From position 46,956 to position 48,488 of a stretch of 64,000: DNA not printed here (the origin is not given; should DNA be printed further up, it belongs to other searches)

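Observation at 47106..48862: Fused HTH-XRE/ImmA-IrrE protease followed by a coupled PIN-like gene at the head of the island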

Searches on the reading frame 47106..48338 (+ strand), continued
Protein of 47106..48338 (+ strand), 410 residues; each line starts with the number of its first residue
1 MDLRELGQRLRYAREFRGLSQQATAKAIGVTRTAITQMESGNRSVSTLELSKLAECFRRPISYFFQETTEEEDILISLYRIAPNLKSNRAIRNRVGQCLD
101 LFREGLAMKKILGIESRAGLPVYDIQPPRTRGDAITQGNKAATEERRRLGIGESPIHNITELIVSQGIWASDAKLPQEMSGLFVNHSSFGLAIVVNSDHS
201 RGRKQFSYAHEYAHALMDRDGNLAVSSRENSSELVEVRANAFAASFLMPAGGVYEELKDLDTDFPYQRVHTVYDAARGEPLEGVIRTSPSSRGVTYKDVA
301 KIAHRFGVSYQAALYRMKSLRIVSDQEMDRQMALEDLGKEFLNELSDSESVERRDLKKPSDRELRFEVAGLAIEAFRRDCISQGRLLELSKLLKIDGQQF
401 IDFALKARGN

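Call 74: get_annotated_region(hit=H1, flank=5000)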
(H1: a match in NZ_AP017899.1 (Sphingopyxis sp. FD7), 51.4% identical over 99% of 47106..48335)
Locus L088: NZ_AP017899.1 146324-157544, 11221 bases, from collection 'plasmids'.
description: Sphingopyxis sp. FD7 plasmid pSFD01, complete sequence
organism: Sphingopyxis sp. FD7 (NCBI taxid 1914525)
taxonomy: Bacteria; Pseudomonadota; Alphaproteobacteria; Sphingomonadales; Sphingomonadaceae; Sphingopyxis; Sphingopyxis sp. FD7
host: -; source: -; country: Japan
typing (MOB-suite, as given by PLSDB): mobilizable; replicon rep_cluster_542; relaxase MOBF
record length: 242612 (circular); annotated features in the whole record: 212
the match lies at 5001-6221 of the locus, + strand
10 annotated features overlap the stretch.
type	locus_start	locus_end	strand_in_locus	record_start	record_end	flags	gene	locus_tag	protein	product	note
CDS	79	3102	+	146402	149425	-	mobF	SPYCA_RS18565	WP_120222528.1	MobF family relaxase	-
CDS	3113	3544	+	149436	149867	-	-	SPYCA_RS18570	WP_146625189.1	hypothetical protein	-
CDS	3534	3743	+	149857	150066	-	-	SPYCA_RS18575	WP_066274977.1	hypothetical protein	-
CDS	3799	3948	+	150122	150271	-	-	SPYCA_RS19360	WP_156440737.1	hypothetical protein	-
CDS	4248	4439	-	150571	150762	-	-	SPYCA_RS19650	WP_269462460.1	Abi family protein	-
CDS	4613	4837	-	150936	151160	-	-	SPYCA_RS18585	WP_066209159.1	DUF2188 domain-containing protein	-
CDS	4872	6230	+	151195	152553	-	-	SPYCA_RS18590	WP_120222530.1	XRE family transcriptional regulator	-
CDS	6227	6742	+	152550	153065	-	-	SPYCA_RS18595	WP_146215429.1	hypothetical protein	-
CDS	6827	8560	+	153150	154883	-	-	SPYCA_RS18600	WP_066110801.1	site-specific DNA-methyltransferase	GO:0006306 - DNA methylation [Evidence IEA]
CDS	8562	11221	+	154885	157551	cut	-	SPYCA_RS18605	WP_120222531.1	DEAD/DEAH box helicase family protein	-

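Call 75: get_annotated_region(hit=H2, flank=5000)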
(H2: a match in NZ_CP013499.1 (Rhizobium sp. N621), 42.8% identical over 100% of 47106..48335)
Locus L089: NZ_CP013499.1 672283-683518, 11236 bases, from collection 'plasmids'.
description: Rhizobium sp. N621 plasmid pRspN621d, complete sequence
organism: Rhizobium sp. N621 (NCBI taxid 1703964)
taxonomy: Bacteria; Pseudomonadota; Alphaproteobacteria; Hyphomicrobiales; Rhizobiaceae; Rhizobium; Rhizobium sp. N621
host: -; source: Phaseolus vulgaris,Whole organism,Legume-root nodule,legume-root nodule; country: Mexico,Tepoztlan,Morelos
typing (MOB-suite, as given by PLSDB): conjugative; relaxase MOBQ; mating-pair formation MPF_T
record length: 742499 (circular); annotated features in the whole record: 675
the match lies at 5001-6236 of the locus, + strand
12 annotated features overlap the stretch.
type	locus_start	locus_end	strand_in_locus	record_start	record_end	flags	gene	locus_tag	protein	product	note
CDS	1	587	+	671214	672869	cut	-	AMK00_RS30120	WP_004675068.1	IS66 family transposase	-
CDS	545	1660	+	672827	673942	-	-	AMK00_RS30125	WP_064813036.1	hypothetical protein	-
CDS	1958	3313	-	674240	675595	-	-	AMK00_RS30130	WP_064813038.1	hypothetical protein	-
CDS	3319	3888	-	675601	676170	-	-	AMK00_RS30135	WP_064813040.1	hypothetical protein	-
CDS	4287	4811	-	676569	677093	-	-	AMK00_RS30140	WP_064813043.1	hypothetical protein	-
CDS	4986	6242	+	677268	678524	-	-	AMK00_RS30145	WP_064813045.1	XRE family transcriptional regulator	-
CDS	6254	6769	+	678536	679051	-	-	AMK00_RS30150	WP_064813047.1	hypothetical protein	-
CDS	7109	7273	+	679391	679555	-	-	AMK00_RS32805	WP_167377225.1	hypothetical protein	-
CDS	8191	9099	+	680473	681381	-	-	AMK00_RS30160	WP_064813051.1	nucleotidyltransferase and HEPN domain-containing protein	-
CDS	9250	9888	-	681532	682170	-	-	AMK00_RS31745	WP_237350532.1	response regulator transcription factor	GO:0000160 - phosphorelay signal transduction system [Evidence IEA]; GO:0006355 - regulation of DNA-templated ...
CDS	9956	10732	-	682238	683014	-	fabG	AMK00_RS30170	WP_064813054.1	3-oxoacyl-ACP reductase FabG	-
CDS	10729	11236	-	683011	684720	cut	-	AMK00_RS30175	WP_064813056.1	acetolactate synthase catalytic subunit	-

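Call 76: search_solved_structures(query=A6, max_evalue=0.001, show_alignments=2)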
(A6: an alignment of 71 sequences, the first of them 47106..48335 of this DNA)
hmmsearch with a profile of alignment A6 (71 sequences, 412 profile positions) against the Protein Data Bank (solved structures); distinct sequences matched with E-value up to 0.001: 11.
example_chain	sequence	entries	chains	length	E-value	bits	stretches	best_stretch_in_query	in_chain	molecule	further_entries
9vzy_A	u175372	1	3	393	6.4e-16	61.1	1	179-257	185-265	HTH cro/C1-type domain-containing protein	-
2b5a_A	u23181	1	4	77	6.3e-09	38.1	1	4-70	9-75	C.BclI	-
1y7y_A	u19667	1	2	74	8.8e-07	31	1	2-56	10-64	C.AhdI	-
7t8i_A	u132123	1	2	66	1.8e-05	26.7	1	4-65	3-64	Phage element (ICEBs1)transcriptional regulator (Xre family)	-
3dte_A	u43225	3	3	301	1.9e-05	26.6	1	194-261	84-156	IrrE protein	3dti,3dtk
8tac_A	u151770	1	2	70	4.1e-05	25.5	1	2-55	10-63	DBP48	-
8slm_A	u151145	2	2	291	0.00015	23.6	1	195-261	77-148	Zn dependent hydrolase fused to HTH domain, IrrE ortholog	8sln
2ewt_A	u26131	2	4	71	0.00019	23.3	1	3-65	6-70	putative DNA-binding protein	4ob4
8ezt_A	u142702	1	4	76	0.00036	22.4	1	2-60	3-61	HipB(Lp)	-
1y9q_A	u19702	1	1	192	0.00041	22.2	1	3-69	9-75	transcriptional regulator, HTH_3 family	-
9k3w_A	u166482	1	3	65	0.00062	21.6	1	8-68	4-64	Transcriptional regulator, PbsX family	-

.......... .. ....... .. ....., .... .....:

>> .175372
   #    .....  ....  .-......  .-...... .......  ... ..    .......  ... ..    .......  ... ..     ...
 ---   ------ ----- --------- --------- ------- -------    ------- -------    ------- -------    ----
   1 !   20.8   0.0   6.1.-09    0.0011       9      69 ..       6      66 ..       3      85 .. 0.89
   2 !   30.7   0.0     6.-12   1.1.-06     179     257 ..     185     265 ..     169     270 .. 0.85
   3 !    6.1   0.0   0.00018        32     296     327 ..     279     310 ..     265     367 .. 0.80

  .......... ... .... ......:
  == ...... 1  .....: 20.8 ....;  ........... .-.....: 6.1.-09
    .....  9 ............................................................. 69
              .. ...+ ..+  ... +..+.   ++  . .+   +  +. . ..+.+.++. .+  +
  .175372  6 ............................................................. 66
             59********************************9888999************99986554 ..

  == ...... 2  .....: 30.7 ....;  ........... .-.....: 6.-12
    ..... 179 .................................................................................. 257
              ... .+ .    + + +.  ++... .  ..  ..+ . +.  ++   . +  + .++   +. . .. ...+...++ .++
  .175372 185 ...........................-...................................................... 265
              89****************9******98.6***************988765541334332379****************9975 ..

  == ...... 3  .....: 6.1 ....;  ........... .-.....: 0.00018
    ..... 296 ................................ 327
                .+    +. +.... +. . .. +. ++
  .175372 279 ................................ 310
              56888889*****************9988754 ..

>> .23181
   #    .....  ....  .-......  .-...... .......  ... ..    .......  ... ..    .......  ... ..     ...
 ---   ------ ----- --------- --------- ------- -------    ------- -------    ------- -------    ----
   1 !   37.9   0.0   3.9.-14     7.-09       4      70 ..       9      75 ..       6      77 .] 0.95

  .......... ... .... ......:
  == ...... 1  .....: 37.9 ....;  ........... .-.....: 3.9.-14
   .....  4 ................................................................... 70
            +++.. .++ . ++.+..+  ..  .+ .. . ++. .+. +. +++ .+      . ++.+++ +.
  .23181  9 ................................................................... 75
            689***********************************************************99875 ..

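Call 78: search_protein_families(library=phrogs, proteins=[window:47106-48338:+], max_evalue=0.001)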
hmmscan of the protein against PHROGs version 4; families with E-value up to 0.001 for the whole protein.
window:47106-48338:+ (410 aa): 18 families
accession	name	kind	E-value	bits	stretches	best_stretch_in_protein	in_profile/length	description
phrog_2439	-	transcription regulation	4.3e-39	135.4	1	7-260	9-252/367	transcriptional regulator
phrog_1914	-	unknown function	2.1e-13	51.5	1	191-349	81-207/222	-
phrog_8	-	transcription regulation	6e-12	46.7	1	5-88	76-150/346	transcriptional regulator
phrog_87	-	other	5.7e-11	43.6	1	192-258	73-138/227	metallo-protease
phrog_2328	-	transcription regulation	5e-10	40.2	1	5-70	15-80/128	transcriptional repressor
phrog_3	-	transcription regulation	4.5e-09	37.6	1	4-73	87-156/430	transcriptional repressor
phrog_4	-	transcription regulation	1.8e-08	34.8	1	5-73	136-200/400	transcriptional repressor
phrog_7241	-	transcription regulation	2e-08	35.3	1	9-58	65-114/122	transcriptional regulator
phrog_1373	-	transcription regulation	2.9e-08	34.9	1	6-69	64-127/166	transcriptional regulator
phrog_1516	-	unknown function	5e-08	33.8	1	148-259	60-151/227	-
phrog_5823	-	transcription regulation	5.3e-07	30.1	1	4-73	5-75/404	transcriptional regulator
phrog_2967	-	transcription regulation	1.4e-06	29.1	1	4-85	9-90/225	transcriptional regulator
phrog_6262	-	unknown function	2e-05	25.4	1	7-80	8-81/230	-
phrog_2339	-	DNA, RNA and nucleotide metabolism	2.5e-05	25.2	1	5-59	25-80/98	HTH DNA binding protein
phrog_19315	-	unknown function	0.00013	22.1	0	192-275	81-171/348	-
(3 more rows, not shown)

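Call 82: find_related_loci(query=A2, collection=viral_contigs, flank=4000)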
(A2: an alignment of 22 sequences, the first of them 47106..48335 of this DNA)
Query A2 (410 aa) in viral_contigs; peptide patterns used: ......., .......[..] (x = any residue, [..] = any of these).
78 stretches matched a pattern; 26 encode a relative of the query (tblastn E <= 1e-3); 26 distinct loci.
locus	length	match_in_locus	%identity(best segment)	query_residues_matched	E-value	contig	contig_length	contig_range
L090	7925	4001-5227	47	1-410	6e-114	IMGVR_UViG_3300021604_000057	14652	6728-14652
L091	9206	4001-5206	47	2-404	1e-113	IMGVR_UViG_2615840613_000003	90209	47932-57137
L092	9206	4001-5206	48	1-399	3e-111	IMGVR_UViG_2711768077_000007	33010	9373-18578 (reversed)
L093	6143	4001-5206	47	1-399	3e-111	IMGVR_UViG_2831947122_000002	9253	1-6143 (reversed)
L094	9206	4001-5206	47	1-399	6e-111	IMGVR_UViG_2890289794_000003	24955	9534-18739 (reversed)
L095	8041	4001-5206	47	1-399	1e-110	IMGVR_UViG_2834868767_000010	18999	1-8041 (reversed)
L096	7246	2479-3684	47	1-399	3e-110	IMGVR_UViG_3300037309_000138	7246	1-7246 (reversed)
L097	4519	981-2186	47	1-399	4e-111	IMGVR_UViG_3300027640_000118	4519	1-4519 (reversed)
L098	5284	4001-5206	47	1-399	6e-110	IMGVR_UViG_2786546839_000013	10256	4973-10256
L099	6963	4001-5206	47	1-399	1e-109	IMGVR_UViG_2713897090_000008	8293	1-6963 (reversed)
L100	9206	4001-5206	47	1-399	3e-109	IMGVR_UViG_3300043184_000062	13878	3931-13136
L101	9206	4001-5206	47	1-399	3e-109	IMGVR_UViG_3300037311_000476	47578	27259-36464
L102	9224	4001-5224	44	1-408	7e-109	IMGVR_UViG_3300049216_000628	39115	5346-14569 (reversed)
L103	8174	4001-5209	47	1-404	5e-108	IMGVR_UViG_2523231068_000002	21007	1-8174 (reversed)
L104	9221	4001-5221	44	1-409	1e-107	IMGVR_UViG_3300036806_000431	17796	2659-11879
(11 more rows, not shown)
